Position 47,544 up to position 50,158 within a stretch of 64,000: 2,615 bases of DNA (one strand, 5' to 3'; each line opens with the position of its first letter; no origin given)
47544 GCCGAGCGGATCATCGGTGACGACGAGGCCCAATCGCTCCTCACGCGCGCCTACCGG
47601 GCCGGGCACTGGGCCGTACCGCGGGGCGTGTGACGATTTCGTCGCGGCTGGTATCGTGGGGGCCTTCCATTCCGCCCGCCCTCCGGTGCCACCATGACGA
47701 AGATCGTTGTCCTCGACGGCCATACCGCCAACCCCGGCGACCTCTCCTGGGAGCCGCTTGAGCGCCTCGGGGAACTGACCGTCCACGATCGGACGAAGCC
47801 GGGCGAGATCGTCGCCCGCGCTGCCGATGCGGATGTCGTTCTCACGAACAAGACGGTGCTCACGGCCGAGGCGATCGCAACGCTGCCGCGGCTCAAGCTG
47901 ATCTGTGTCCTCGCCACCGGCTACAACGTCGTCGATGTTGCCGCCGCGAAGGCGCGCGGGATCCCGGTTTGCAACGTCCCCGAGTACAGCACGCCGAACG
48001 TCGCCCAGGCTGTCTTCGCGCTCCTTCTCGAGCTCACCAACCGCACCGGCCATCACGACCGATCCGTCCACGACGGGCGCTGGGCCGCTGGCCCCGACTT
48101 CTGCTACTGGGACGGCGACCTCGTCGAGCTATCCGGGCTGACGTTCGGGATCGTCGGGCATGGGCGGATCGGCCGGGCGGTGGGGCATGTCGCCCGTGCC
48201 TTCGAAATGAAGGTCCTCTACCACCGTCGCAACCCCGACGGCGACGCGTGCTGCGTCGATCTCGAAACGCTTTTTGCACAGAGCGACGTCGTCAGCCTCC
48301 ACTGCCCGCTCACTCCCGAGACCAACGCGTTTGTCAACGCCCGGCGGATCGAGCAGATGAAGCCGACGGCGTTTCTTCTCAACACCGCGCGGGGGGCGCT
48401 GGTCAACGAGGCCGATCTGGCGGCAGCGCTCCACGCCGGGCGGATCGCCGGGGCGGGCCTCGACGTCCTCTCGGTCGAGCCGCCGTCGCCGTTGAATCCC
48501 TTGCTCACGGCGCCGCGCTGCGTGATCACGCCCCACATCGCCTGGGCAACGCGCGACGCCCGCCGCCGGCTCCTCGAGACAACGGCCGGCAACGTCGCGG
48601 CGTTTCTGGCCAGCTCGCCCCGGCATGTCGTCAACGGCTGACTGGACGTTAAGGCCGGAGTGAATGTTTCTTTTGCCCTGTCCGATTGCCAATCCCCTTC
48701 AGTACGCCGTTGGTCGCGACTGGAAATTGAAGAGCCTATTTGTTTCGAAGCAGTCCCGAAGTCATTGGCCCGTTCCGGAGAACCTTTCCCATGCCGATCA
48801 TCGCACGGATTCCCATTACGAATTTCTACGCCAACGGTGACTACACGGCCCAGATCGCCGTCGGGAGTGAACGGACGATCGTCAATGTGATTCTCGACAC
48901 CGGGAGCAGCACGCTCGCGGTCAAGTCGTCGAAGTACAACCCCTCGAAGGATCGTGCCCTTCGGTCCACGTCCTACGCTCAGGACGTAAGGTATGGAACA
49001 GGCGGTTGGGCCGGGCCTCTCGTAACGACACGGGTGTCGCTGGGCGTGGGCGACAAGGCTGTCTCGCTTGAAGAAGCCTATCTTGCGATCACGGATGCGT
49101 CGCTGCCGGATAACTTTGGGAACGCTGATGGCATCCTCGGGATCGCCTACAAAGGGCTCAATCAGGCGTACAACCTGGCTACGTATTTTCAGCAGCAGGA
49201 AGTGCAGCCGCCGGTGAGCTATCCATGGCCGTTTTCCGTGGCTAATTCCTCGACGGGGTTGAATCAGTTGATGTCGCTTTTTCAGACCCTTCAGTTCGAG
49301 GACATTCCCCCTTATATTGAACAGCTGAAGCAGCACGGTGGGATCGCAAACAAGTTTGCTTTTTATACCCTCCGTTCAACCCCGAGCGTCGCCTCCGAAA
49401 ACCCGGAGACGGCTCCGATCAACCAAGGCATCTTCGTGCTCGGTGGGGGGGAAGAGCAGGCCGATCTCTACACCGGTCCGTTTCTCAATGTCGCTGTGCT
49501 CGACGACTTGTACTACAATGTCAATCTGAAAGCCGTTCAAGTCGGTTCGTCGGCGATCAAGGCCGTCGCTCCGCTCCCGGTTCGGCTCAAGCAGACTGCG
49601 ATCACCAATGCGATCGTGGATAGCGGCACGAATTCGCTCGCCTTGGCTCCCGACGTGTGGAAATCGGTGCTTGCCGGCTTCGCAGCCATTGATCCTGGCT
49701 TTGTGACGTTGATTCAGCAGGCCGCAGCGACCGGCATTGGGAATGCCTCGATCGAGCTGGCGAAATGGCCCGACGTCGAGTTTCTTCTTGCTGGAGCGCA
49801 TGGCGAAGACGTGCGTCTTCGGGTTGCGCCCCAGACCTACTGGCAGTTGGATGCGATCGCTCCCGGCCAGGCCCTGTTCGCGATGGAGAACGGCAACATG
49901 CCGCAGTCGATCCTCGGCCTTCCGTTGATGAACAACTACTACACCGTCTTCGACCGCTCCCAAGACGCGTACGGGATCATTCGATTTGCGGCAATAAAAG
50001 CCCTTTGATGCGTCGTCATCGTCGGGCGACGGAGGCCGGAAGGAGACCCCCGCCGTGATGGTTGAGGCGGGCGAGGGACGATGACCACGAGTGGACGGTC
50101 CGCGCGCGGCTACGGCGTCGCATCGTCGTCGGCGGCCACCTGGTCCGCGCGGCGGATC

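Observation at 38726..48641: ~95% identical direct duplication brackets an 8-kb lower-GC gene block; one copy decayed by a 352-nt deletion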

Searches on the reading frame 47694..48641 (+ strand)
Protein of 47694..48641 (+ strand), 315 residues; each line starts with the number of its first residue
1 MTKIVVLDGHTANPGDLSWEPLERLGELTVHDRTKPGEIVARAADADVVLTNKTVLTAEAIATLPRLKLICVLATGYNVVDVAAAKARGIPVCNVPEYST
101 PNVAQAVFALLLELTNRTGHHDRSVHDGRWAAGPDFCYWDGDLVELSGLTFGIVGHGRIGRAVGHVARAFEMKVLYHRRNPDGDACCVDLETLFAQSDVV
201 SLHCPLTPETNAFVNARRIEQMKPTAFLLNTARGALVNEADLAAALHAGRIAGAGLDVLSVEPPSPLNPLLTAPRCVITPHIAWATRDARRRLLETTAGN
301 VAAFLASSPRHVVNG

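Call 6: search_protein_families(library=pfam, proteins=[window:47694-48641:+], max_evalue=0.01)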
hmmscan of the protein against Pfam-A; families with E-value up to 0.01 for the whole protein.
window:47694-48641:+ (315 aa): 2 families
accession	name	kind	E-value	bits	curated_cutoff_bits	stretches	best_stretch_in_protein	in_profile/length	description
PF02826.25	2-Hacid_dh_C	-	2.6e-55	187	25.1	1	108-283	1-178/178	D-isomer specific 2-hydroxyacid dehydrogenase, NAD binding domain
PF00389.36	2-Hacid_dh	-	7e-28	97.4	24.6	1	18-314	11-134/134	D-isomer specific 2-hydroxyacid dehydrogenase, catalytic domain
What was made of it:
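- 48032..48383 (+): Segment of copy B that has no counterpart in copy A (the 352 nt deleted from A; the NAD-binding core). Pfam 2-Hacid_dh_C covers residues 108-283 of copy B (call 6).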

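Call 11: find_related_loci(query=window:47694-48641:+, collection=genome_contigs, flank=10000)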
Query window:47694-48641:+ (315 aa) in genome_contigs; peptide patterns used: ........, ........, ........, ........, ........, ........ (x = any residue, [..] = any of these).
599 stretches matched a pattern (row limit reached: there are more); 578 encode a relative of the query (tblastn E <= 1e-3); the best 80 are kept; 80 distinct loci.
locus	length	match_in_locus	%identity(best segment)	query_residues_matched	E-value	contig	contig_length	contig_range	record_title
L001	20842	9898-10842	91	1-315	0e+0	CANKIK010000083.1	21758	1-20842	MAG: Planctomycetaceae bacterium isolate RH-9nov16-155 genome assembly, contig: RH-9nov16-C4468, whole genome shotgun se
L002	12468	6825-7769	89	1-315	0e+0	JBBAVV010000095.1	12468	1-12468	MAG: Pirellulales bacterium isolate EUL_332 ctg95-EUL_332, whole genome shotgun sequence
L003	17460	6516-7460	82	1-315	2e-167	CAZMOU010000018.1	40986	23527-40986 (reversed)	MAG TPA_asm: uncultured Chitinophaga sp. isolate binchicken_co298_368 genome assembly, contig: NODE_1518_length_40986_co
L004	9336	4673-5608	73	3-314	9e-150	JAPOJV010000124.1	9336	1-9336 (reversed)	MAG: bacterium isolate bin72 k141_3866830_length_9336_cov_16.9617, whole genome shotgun sequence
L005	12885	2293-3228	73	3-314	2e-149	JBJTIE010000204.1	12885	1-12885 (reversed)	MAG: Planctomycetaceae bacterium isolate samp_4313_metabat2_206 samp_4313_1081575, whole genome shotgun sequence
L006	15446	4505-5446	71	1-314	1e-147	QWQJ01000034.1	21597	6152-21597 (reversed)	MAG: Planctomycetota bacterium isolate ZH-3NOV15-plancto5 ZH-3NOV15-C2536, whole genome shotgun sequence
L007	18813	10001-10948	72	4-314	7e-147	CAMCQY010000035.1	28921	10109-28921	MAG: Candidatus Kuenenia stuttgartiensis isolate MiE-14oct19-235 genome assembly, contig: MiE-14oct19-C1845, whole genom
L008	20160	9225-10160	72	3-314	1e-146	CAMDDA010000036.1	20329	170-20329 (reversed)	MAG: Candidatus Kuenenia stuttgartiensis isolate MiE-22jul19-122 genome assembly, contig: MiE-22jul19-C2345, whole genom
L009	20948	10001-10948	71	4-314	4e-145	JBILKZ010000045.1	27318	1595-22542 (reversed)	MAG: Pirellulales bacterium isolate ME2017-07-18_3300034272_group7_bin91 Rohwer_bin1743_scaffold_518_c1, whole genome sh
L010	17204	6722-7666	71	5-314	9e-144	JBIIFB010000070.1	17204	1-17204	MAG: Pirellulales bacterium isolate ME2001-04-10pf_3300042886_group1_bin5 Rohwer_bin1730_scaffold_888_c1, whole genome s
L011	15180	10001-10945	73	3-313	1e-141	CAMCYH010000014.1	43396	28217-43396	MAG: Candidatus Kuenenia stuttgartiensis isolate MiE-22jul19-96 genome assembly, contig: MiE-22jul19-C636, whole genome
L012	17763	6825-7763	69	3-315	4e-141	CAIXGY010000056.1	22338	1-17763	MAG: uncultured Planctomycetaceae bacterium isolate LaPlata-a_bin-0093 genome assembly, contig: bin-0093:056/338, whole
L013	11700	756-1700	70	3-314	7e-141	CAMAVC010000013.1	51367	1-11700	MAG: Planctomicrobium piriforme isolate GE-03apr19-210 genome assembly, contig: GE-03apr19-C474, whole genome shotgun se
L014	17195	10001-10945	71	3-313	1e-139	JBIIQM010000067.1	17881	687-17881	MAG: Pirellulales bacterium isolate ME2003-07-11_3300042290_group2_bin81 Rohwer_bin1722_scaffold_1384_c1, whole genome s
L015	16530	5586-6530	70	1-315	1e-138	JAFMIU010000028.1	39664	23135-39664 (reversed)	MAG: Pirellulales bacterium isolate DEBay_Sum019D_L_G_105 NODE_575_length_39664_cov_17.296397, whole genome shotgun sequ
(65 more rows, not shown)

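Call 17: find_encoding_contigs(protein=window:47694-48641:+, flank=10000, max_places=10)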
Protein window:47694-48641:+ (315 aa): 9 contigs read that carry it; 7 places shown.
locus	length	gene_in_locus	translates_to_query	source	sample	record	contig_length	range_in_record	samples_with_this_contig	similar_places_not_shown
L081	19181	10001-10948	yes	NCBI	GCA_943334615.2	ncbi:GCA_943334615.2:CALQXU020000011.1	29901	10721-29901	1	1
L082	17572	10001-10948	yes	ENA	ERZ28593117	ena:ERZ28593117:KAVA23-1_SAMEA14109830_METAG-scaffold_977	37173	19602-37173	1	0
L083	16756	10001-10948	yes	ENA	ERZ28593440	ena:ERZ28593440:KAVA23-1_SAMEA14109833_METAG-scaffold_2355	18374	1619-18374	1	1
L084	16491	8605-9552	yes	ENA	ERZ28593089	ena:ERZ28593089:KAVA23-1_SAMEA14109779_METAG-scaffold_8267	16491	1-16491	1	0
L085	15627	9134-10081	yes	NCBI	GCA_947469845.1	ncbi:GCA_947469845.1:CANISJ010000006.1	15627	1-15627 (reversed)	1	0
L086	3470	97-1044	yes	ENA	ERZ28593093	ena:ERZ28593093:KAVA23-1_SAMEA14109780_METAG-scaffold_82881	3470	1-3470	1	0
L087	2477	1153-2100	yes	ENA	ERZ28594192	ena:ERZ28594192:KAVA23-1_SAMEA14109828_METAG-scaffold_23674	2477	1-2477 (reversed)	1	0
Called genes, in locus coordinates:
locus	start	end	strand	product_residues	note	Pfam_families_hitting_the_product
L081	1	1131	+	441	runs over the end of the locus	PF01408:GFO_IDH_MocA, PF19051:GFO_IDH_MocA_C2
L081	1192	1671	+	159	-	PF00389:2-Hacid_dh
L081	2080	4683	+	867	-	PF07732:Cu-oxidase_3, PF07731:Cu-oxidase_2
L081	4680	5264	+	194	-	PF02630:SCO1-SenC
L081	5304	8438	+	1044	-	PF03150:CCP_MauG (weak)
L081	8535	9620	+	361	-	-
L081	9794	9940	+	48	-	-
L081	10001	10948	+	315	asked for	PF00389:2-Hacid_dh, PF02826:2-Hacid_dh_C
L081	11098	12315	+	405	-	PF00026:Asp, PF14541:TAXi_C (faint), PF00026:Asp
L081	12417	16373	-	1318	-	-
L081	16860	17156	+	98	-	-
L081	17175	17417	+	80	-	-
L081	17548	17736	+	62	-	-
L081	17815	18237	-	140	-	PF01894:YjbQ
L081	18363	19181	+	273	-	?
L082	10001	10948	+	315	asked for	PF00389:2-Hacid_dh, PF02826:2-Hacid_dh_C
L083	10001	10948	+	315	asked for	PF00389:2-Hacid_dh, PF02826:2-Hacid_dh_C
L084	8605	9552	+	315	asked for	PF00389:2-Hacid_dh, PF02826:2-Hacid_dh_C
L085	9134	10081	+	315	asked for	PF00389:2-Hacid_dh, PF02826:2-Hacid_dh_C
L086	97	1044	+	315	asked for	PF00389:2-Hacid_dh, PF02826:2-Hacid_dh_C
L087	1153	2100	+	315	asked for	PF00389:2-Hacid_dh, PF02826:2-Hacid_dh_C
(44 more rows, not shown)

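Call 23: find_related_loci(query=window:47694-48641:+, collection=metagenome_contigs, flank=10000)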
Query window:47694-48641:+ (315 aa) in metagenome_contigs; peptide patterns used: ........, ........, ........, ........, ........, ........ (x = any residue, [..] = any of these).
600 stretches matched a pattern (row limit reached: there are more); 565 encode a relative of the query (tblastn E <= 1e-3); the best 80 are kept; 80 distinct loci.
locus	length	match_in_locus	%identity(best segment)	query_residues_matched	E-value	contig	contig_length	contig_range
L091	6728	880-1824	94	1-315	0e+0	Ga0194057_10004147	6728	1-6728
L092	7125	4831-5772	93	1-314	0e+0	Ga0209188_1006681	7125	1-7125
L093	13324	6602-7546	91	1-315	0e+0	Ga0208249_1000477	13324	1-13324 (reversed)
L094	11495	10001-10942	90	1-314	0e+0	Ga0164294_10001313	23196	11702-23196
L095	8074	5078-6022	88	1-315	0e+0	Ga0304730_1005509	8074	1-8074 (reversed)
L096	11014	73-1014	86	1-314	4e-178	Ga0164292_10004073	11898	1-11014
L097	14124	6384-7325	86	1-314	4e-178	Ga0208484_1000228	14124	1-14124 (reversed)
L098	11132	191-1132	70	1-314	2e-147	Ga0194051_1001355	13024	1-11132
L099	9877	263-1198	71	3-314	6e-147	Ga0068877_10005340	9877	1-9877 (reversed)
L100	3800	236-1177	71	3-313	1e-151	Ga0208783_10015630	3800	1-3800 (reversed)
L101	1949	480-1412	71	4-314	1e-157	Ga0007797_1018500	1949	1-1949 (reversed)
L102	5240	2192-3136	70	3-313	1e-146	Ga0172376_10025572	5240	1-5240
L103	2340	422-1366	71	3-315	1e-154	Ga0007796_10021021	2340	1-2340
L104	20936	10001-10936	71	3-314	2e-144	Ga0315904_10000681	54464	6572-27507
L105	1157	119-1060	70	3-313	1e-158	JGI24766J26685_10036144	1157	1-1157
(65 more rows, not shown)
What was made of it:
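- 47534..48650 (+): Repeat copy B: orphan 100-nt oxidoreductase tail, spacer, intact dehydrogenase (47694-48641, 315 aa) and 9 nt past its stop. The dehydrogenase is full length against all relatives (calls 11, 23).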

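Call 36: search_protein_families(library=ncbifam, proteins=[window:47694-48641:+], max_evalue=0.001)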
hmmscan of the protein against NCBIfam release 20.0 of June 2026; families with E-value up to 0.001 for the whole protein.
window:47694-48641:+ (315 aa): 21 families
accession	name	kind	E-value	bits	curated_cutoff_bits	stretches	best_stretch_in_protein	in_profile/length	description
NF005069.0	PRK06487.1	equivalog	1.6e-101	339.6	448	1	3-314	5-320/320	2-hydroxyacid dehydrogenase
NF006263.0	PRK08410.1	equivalog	2.5e-84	283.3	389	1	3-307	2-309/311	D-2-hydroxyacid dehydrogenase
NF005387.0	PRK06932.1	equivalog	3.1e-76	256.3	492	1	2-306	2-311/314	2-hydroxyacid dehydrogenase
NF009714.1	PRK13243.1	equivalog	2.2e-59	201.4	455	1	39-306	39-314/332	glyoxylate reductase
TIGR01327.1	PGDH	equivalog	5.5e-54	183.8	454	1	28-313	23-310/525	phosphoglycerate dehydrogenase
NF008759.0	PRK11790.1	equivalog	1e-48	166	404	1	38-306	47-318/410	phosphoglycerate dehydrogenase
NF011938.0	PRK15409.1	equivalog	2.6e-44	151.6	492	1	41-305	41-309/324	glyoxylate/hydroxypyruvate reductase GhrB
NF005750.0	PRK07574.1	equivalog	4.3e-41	141.3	329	1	36-308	80-360/386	NAD-dependent formate dehydrogenase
NF000492.1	vanH_gen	exception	7.6e-39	133.6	540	1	51-262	49-255/312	D-lactate dehydrogenase VanH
NF000128.1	vanH-Sc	exception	3.7e-33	115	650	1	47-262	65-275/337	D-lactate dehydrogenase VanH-Sc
NF000371.1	vanH_Agroup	exception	4.1e-33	115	700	1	57-304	60-315/322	VanH-A/VanH-Pt family D-lactate dehydrogenase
NF041369.1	Dhydh_Halo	equivalog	4.5e-33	114.8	400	1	45-302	34-292/305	D-2-hydroxyacid dehydrogenase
NF000004.1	vanH-D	exception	5.3e-30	104.6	550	1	67-262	73-261/323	D-lactate dehydrogenase VanH-D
NF000151.1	vanH-Ac1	exception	2.3e-29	102.8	750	1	68-262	104-291/351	D-lactate dehydrogenase VanH-Ac1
NF000112.1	vanH-Amyco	exception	1.6e-27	96.6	625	1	66-262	95-284/348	VanH-AOV family D-lactate dehydrogenase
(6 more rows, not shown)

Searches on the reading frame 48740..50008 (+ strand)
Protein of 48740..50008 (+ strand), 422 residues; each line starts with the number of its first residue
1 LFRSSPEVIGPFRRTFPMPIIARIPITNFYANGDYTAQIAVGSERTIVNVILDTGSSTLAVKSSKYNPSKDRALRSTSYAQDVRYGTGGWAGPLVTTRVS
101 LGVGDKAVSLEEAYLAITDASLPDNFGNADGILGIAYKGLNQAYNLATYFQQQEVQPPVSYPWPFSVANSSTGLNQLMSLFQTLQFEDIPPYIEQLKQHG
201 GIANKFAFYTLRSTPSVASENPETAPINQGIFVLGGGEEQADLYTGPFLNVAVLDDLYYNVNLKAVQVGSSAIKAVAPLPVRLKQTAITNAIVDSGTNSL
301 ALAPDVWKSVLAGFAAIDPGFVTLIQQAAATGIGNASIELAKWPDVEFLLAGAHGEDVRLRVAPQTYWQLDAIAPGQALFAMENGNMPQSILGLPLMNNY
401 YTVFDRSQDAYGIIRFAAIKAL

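Call 6: search_protein_families(library=pfam, proteins=[window:48740-50008:+], max_evalue=0.01)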
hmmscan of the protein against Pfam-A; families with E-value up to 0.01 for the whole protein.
window:48740-50008:+ (422 aa): 4 families
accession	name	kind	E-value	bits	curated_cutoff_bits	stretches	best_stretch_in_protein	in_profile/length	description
PF00026.29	Asp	-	3e-22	79.9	19.9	2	35-148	2-125/315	Eukaryotic aspartyl protease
PF14541.11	TAXi_C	-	1.1e-05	25.7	23.9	1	259-408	2-154/161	Xylanase inhibitor C-terminal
PF13650.11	Asp_protease_2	-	0.00052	21.1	24.3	0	280-395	2-89/90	Aspartyl protease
PF14543.11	TAXi_N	-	0.00053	20.6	30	0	35-66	1-32/176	Xylanase inhibitor N-terminal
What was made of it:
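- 48651..50105 (+): Block Y: pepsin-like aspartic protease gene (48791-50008) with its flanks. This is also cargo at the same hotspot, and it lies outside the repeat pair. Pfam Asp (call 6).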

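Call 36: search_protein_families(library=ncbifam, proteins=[window:48791-50008:+], max_evalue=0.001)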
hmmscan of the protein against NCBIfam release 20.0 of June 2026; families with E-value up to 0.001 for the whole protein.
window:48791-50008:+ (405 aa): 0 families
